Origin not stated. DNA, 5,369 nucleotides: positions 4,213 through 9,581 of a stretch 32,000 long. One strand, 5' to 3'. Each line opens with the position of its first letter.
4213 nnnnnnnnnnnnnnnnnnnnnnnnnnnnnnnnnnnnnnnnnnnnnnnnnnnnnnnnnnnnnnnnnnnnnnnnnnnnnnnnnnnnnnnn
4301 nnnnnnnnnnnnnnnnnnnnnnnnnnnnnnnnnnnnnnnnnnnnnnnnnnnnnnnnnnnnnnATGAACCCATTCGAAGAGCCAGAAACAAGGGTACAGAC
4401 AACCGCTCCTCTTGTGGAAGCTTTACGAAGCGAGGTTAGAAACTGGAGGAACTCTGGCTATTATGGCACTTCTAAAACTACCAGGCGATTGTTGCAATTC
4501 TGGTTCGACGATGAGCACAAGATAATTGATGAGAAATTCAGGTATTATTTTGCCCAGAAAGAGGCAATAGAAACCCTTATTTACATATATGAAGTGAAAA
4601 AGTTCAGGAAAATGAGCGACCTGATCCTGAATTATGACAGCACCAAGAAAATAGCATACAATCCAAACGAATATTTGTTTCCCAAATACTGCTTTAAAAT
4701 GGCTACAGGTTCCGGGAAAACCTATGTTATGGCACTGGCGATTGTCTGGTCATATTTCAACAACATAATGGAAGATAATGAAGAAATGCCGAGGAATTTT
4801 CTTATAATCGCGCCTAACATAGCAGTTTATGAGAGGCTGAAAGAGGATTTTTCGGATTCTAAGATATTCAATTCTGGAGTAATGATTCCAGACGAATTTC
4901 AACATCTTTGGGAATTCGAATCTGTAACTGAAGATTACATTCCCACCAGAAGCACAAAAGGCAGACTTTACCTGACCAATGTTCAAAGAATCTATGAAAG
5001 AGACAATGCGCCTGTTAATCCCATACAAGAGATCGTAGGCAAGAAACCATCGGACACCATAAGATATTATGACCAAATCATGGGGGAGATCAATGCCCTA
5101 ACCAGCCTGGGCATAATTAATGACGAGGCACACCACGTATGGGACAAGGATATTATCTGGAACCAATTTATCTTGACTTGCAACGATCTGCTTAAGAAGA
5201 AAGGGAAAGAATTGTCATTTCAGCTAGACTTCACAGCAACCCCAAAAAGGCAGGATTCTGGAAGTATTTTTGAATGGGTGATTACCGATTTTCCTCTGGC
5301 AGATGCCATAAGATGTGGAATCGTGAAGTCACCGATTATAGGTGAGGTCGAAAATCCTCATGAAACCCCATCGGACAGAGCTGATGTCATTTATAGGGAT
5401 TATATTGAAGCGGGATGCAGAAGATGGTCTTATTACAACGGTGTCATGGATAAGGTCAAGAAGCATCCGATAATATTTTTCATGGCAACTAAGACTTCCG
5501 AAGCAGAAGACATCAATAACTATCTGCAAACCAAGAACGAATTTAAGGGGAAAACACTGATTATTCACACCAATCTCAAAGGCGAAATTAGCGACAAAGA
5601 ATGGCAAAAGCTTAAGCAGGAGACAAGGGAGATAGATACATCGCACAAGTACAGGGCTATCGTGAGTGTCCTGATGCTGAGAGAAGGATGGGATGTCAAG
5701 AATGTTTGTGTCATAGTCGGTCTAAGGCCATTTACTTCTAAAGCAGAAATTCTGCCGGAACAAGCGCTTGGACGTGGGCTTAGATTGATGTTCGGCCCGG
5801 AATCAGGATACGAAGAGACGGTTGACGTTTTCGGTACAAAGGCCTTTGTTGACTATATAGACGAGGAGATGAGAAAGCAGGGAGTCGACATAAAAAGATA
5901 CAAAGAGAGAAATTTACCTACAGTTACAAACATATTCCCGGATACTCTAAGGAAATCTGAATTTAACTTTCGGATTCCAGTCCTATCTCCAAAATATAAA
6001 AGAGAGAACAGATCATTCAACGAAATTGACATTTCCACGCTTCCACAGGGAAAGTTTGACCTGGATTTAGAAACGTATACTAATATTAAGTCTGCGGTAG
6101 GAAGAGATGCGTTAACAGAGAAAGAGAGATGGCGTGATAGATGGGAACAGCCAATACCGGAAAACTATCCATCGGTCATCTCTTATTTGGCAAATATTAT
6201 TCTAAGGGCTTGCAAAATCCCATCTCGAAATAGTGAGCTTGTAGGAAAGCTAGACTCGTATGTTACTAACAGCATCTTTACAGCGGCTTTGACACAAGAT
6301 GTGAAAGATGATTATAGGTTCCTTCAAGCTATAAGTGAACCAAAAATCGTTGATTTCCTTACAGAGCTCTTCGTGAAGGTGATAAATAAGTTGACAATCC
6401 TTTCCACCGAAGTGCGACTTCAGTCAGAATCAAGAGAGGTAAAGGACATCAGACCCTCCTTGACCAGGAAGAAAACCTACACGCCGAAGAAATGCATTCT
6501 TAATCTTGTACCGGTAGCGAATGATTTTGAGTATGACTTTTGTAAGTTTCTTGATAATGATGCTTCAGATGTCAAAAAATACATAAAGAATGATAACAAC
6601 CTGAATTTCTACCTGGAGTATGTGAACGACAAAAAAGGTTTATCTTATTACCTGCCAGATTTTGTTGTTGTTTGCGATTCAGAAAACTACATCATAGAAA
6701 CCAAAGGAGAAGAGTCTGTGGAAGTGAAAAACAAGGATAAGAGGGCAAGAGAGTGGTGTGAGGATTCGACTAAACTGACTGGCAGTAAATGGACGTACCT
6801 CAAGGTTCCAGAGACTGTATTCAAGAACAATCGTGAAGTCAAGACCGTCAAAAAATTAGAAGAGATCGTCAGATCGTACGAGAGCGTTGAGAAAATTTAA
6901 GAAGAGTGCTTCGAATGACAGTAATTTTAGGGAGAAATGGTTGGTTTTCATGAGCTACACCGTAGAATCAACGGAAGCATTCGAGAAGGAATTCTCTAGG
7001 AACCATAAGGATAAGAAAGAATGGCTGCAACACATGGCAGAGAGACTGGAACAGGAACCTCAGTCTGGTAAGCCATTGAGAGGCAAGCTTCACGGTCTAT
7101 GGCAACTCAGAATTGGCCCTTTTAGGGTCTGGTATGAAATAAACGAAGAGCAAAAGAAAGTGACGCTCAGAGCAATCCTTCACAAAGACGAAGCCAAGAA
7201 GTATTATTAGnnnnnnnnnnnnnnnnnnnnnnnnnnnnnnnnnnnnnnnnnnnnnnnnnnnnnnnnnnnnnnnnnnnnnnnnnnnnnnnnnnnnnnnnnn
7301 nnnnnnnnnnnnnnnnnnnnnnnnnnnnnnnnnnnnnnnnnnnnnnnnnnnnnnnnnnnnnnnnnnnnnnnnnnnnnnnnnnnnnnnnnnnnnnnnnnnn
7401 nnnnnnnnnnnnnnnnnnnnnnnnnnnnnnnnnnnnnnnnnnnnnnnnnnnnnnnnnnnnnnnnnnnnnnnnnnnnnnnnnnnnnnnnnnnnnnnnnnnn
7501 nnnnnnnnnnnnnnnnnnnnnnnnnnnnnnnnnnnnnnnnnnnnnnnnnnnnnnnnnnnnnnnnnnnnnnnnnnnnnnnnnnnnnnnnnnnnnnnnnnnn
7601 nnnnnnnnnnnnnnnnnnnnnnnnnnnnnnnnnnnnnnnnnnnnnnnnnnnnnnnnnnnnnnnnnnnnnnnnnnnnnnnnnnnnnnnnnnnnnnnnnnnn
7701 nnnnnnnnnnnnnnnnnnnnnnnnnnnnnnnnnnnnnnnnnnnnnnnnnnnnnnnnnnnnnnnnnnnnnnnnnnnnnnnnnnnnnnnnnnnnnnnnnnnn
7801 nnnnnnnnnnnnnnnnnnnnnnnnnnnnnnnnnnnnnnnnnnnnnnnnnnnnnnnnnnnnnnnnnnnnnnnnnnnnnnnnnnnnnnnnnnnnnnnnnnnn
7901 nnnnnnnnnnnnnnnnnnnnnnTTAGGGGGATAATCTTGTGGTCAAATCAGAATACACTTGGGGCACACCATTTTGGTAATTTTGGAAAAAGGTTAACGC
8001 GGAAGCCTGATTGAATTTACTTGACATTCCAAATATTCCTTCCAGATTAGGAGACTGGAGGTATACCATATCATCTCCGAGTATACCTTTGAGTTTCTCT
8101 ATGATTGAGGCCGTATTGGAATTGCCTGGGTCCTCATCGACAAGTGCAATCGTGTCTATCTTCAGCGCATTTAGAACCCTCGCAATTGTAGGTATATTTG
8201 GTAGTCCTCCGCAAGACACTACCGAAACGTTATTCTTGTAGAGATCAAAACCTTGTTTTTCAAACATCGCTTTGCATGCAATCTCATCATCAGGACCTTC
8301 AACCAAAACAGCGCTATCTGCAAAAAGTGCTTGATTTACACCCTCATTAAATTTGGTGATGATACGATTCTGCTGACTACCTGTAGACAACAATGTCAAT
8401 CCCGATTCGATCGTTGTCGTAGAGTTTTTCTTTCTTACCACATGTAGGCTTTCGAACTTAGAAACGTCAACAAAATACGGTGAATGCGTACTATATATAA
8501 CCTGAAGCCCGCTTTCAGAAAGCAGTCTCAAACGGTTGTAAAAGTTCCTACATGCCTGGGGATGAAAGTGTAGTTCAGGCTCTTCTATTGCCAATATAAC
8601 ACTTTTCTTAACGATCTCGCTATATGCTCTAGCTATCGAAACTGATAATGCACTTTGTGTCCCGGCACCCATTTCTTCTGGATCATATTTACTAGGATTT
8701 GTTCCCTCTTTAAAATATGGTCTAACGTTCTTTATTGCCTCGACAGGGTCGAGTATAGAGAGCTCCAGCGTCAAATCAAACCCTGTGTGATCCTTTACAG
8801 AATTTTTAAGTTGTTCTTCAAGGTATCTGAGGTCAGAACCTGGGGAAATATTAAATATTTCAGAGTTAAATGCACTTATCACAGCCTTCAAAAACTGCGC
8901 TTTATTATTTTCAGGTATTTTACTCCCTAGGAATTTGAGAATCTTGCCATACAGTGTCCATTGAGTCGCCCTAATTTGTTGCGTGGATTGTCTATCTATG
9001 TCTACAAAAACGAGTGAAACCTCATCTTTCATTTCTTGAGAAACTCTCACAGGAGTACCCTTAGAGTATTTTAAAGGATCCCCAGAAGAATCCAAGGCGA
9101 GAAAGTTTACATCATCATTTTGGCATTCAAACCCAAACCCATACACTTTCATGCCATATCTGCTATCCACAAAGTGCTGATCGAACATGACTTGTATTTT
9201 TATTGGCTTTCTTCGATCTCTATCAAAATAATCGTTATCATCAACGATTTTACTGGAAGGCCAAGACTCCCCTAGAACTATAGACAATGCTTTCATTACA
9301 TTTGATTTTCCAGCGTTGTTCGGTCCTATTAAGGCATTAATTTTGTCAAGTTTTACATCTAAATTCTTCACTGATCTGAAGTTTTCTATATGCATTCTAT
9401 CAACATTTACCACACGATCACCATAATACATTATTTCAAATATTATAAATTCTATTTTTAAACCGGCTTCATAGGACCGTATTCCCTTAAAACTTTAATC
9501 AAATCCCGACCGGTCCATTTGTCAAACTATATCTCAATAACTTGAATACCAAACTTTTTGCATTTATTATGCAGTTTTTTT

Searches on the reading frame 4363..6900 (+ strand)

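Call 11: search_protein_families(library=pfam, proteins=[window:4363-6900:+], max_evalue=0.01)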
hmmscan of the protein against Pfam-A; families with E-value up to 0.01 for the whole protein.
window:4363-6900:+ (845 aa): 3 families
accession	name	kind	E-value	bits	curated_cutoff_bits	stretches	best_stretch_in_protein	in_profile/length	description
PF04851.21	ResIII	-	3e-19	70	22.5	1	65-296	8-164/164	Type III restriction enzyme, res subunit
PF00270.35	DEAD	-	0.00037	20.7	26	1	111-168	19-70/167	DEAD/DEAH box helicase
PF00271.37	Helicase_C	-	0.00042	21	23.5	1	363-474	11-108/110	Helicase conserved C-terminal domain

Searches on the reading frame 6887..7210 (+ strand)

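Call 11: search_protein_families(library=pfam, proteins=[window:6887-7210:+], max_evalue=0.01)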
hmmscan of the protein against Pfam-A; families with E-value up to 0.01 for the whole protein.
window:6887-7210:+ (107 aa): 2 families
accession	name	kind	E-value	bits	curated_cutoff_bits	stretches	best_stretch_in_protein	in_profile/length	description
PF05016.21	ParE_toxin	-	5e-08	33.8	23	1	41-102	26-87/89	ParE toxin of type II toxin-antitoxin system, parDE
PF15781.12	ParE-like_toxin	-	0.00037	20.9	28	1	27-94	2-73/87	ParE-like toxin of type II bacterial toxin-antitoxin system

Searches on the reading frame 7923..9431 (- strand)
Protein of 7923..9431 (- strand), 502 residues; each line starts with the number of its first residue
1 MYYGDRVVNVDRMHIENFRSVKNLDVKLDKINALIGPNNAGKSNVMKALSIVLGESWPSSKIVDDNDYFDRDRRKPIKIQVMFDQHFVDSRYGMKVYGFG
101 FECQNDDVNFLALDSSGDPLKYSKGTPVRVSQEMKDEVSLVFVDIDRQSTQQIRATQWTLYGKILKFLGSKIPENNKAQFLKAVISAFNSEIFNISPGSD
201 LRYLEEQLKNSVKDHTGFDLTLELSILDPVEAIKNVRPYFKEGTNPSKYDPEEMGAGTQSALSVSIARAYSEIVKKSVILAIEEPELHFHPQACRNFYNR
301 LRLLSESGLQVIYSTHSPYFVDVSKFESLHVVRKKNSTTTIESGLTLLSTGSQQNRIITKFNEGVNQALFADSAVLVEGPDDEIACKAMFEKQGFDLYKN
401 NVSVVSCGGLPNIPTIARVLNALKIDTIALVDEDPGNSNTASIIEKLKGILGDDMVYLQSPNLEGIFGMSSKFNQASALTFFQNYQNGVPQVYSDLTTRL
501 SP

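Call 9: search_protein_families(library=pfam, proteins=[window:7923-9431:-], max_evalue=0.01)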
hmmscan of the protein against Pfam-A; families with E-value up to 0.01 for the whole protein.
window:7923-9431:- (502 aa): 8 families
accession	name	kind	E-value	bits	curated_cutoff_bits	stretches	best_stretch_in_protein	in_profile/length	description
PF13175.12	AAA_15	-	5e-34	119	32.1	2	245-321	292-374/374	AAA ATPase domain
PF13304.12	AAA_21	-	3.7e-22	80.2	27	1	31-322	1-304/304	AAA domain, putative AbiEii toxin, Type IV TA system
PF20469.4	OLD-like_TOPRIM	-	3e-17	63.3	23.2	1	369-434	1-67/67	Overcoming lysogenization defect protein-like, TOPRIM domain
PF11398.14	DUF2813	-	3.5e-11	43.5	21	1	10-70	3-63/372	Protein of unknown function (DUF2813)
PF02463.25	SMC_N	-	4.2e-11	43.1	40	1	10-56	2-51/220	RecF/RecN/SMC N terminal domain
PF13476.12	AAA_23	-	3.9e-09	37.9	27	1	12-194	1-134/201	AAA domain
PF11536.14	DUF3226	-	0.00043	20.6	27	1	374-452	3-82/208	Protein of unknown function (DUF3226)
PF00005.33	ABC_tran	-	0.0007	20.6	25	1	23-92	5-74/137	ABC transporter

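Call 17: find_encoding_contigs(protein=window:7923-9431:-, flank=10000, max_places=10)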
Protein window:7923-9431:- (502 aa): 5 contigs read that carry it; 2 places shown.
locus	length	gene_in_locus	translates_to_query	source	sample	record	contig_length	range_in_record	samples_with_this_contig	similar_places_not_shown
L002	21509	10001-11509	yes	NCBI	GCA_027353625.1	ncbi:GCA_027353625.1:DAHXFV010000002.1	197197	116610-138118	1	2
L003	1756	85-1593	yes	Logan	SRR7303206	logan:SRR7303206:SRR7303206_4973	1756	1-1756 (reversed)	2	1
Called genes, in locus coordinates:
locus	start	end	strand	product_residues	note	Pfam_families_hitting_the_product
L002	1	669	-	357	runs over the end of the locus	-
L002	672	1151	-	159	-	-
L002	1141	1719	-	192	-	PF01209:Ubie_methyltran, PF01728:FtsJ (weak), PF13847:Methyltransf_31, PF08241:Methyltransf_11, PF08242:Methyltransf_12, PF13649:Methyltransf_25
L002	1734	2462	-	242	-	PF00127:Copper-bind (faint)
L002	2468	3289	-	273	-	PF13489:Methyltransf_23 (weak), PF02475:TRM5-TYW2_MTfase (faint), PF08241:Methyltransf_11, PF08242:Methyltransf_12 (weak), PF13649:Methyltransf_25 (weak)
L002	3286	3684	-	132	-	PF03625:DUF302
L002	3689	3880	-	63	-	PF09851:SHOCT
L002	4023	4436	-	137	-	-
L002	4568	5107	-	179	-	PF24273:TRASH_HVO_1752_C (weak), PF08394:Arc_trans_TRASH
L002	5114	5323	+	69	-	PF04945:YHS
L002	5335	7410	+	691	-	PF04945:YHS, PF00122:E1-E2_ATPase, PF00702:Hydrolase, PF08282:Hydrolase_3 (weak)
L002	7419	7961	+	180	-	PF07681:DoxX (faint)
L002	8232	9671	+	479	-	PF01637:ATPase_2, PF13173:AAA_14, PF01022:HTH_5 (faint), PF03008:DUF234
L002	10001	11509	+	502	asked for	PF02463:SMC_N, PF11398:DUF2813 (weak), PF13175:AAA_15, PF13476:AAA_23, PF13304:AAA_21, PF13175:AAA_15, PF20469:OLD-like_TOPRIM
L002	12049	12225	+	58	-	-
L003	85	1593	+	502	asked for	PF02463:SMC_N, PF11398:DUF2813 (weak), PF13175:AAA_15, PF13476:AAA_23, PF13304:AAA_21, PF13175:AAA_15, PF20469:OLD-like_TOPRIM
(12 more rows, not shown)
